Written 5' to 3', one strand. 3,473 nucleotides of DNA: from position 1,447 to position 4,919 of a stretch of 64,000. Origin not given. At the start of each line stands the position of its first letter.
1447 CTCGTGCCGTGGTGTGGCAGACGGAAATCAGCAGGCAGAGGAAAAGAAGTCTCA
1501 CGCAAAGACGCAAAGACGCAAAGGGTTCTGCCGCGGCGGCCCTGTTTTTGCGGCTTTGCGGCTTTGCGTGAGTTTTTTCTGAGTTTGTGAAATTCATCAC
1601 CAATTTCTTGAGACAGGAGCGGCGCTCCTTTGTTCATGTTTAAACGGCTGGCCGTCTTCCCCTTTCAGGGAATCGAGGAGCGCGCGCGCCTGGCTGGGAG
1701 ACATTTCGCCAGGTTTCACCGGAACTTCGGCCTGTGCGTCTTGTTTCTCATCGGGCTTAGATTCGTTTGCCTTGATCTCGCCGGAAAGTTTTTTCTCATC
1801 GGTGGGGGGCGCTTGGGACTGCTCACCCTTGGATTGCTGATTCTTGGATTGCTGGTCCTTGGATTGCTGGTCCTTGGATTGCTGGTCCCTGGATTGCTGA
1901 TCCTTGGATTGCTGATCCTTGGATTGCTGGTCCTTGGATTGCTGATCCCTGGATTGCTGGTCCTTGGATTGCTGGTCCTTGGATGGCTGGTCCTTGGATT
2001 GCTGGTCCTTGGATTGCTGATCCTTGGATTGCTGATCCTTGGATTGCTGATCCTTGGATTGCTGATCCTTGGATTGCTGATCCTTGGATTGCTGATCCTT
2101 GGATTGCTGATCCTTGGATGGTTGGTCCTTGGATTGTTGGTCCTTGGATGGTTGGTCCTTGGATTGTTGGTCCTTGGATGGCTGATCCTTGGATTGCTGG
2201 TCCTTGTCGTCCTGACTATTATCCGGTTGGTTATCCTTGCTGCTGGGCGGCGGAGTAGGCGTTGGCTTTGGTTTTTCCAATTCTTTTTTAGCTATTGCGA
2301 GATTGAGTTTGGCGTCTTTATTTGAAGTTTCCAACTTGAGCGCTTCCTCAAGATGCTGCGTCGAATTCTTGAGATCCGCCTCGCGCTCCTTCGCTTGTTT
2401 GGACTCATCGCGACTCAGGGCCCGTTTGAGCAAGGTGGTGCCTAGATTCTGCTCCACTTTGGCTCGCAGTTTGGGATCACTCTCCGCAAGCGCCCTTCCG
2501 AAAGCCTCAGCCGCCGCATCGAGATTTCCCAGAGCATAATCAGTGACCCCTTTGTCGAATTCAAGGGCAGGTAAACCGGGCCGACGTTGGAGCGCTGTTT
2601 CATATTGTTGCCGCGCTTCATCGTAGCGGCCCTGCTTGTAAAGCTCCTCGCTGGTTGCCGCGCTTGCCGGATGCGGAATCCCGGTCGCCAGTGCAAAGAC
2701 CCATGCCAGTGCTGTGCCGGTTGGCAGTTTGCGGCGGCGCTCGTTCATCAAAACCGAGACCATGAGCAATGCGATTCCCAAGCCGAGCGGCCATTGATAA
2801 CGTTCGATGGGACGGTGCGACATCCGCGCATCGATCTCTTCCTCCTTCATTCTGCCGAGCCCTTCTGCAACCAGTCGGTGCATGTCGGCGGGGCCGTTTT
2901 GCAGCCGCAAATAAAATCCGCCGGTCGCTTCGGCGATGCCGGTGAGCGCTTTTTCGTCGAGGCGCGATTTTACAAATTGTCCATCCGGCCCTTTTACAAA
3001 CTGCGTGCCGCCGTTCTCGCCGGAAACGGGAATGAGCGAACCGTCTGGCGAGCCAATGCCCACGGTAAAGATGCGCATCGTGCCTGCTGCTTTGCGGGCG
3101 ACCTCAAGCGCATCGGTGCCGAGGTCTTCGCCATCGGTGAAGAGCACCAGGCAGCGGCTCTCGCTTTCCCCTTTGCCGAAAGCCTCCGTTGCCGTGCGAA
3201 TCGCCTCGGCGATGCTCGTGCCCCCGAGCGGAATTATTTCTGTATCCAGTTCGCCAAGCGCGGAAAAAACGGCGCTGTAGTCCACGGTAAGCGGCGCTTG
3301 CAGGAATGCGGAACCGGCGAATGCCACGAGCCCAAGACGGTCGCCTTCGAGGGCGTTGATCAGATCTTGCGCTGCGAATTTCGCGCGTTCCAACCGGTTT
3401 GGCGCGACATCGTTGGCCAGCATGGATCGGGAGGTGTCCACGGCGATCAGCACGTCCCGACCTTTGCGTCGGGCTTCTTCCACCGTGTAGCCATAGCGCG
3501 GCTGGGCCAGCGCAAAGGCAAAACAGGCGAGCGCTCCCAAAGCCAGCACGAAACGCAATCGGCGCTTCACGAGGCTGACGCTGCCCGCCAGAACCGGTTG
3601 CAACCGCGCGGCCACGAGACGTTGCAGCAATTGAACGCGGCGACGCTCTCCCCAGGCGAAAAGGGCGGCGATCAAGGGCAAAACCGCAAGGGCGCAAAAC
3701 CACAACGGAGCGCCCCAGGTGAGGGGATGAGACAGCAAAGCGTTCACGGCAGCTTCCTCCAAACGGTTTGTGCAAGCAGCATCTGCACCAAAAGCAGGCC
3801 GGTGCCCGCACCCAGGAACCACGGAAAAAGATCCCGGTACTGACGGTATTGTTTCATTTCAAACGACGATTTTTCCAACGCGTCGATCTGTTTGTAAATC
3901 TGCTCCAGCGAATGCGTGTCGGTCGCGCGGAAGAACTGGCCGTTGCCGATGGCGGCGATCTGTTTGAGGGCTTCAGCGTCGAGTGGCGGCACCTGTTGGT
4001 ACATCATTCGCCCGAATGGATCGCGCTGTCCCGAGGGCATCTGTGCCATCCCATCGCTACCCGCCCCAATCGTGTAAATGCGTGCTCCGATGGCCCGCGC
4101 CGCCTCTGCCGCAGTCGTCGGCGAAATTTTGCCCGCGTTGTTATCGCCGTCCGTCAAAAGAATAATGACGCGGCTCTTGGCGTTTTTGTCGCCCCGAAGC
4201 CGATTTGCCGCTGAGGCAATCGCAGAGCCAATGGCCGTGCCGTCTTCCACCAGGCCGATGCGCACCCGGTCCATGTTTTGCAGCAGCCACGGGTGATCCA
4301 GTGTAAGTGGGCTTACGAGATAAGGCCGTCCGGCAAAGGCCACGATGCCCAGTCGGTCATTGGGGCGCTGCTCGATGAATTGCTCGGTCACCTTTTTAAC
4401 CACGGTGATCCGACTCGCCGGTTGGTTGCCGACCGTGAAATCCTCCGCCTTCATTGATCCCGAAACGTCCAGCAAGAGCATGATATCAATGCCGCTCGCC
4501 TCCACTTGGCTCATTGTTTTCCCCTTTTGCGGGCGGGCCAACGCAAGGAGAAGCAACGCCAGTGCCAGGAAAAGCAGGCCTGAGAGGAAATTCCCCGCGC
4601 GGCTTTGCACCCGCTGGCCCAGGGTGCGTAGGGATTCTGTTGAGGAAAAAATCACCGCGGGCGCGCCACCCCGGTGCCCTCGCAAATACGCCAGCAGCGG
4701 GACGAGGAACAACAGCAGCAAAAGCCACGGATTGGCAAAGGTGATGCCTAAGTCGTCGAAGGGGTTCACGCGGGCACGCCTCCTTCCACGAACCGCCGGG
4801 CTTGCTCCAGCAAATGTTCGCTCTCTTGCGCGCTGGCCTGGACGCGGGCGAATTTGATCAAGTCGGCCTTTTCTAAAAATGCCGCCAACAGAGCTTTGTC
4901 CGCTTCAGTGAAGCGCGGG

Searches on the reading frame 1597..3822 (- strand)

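Call 70: search_protein_families(library=pfam, proteins=[window:1597-3822:-])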
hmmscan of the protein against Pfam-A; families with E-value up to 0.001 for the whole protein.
window:1597-3822:- (741 aa): 7 families
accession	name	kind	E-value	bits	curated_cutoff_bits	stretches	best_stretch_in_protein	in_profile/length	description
PF13519.12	VWA_2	-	2.4e-22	80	27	1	124-232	1-107/107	von Willebrand factor type A domain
PF14559.12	TPR_19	-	1.6e-08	35.2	25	1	394-448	1-55/68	Tetratricopeptide repeat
PF07719.23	TPR_2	-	2.1e-08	34.1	27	1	393-416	10-33/34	Tetratricopeptide repeat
PF13432.12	TPR_16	-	3.8e-07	30.9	32.7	1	393-450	6-62/65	Tetratricopeptide repeat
PF00515.34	TPR_1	-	4.1e-06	26.8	27.8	0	394-415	11-32/34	Tetratricopeptide repeat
PF13414.12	TPR_11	-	2.2e-05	24.5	26.8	1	393-415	3-25/42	TPR repeat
PF13428.12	TPR_14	-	0.00054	20.8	23.5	0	392-420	9-37/44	Tetratricopeptide repeat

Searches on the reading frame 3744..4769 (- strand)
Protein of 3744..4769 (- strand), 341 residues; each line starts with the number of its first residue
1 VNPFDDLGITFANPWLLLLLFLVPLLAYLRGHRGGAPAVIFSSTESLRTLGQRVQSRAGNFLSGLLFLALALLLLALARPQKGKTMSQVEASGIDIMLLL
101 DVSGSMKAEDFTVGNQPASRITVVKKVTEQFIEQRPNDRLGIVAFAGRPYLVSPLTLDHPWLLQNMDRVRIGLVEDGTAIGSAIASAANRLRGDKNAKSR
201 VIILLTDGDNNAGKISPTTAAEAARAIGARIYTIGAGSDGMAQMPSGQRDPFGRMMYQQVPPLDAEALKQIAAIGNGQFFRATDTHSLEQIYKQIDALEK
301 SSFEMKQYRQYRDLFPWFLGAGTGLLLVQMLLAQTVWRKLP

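Call 70: search_protein_families(library=pfam, proteins=[window:3744-4769:-])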
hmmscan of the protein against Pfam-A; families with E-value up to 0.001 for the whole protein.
window:3744-4769:- (341 aa): 5 families
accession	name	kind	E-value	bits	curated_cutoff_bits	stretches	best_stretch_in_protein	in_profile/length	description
PF00092.34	VWA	-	5.1e-22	79.4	23.8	1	95-294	1-174/174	von Willebrand factor type A domain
PF13519.12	VWA_2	-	8.9e-21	75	27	1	96-208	1-106/107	von Willebrand factor type A domain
PF07584.16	BatA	-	6e-09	36.6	25.9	1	10-80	3-77/77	Aerotolerance regulator N-terminal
PF06707.17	DUF1194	-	3.1e-06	27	27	1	176-231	93-149/206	Protein of unknown function (DUF1194)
PF05762.20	VWA_CoxE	-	5.3e-05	23.2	26.4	1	92-236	55-187/222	VWA domain containing CoxE-like protein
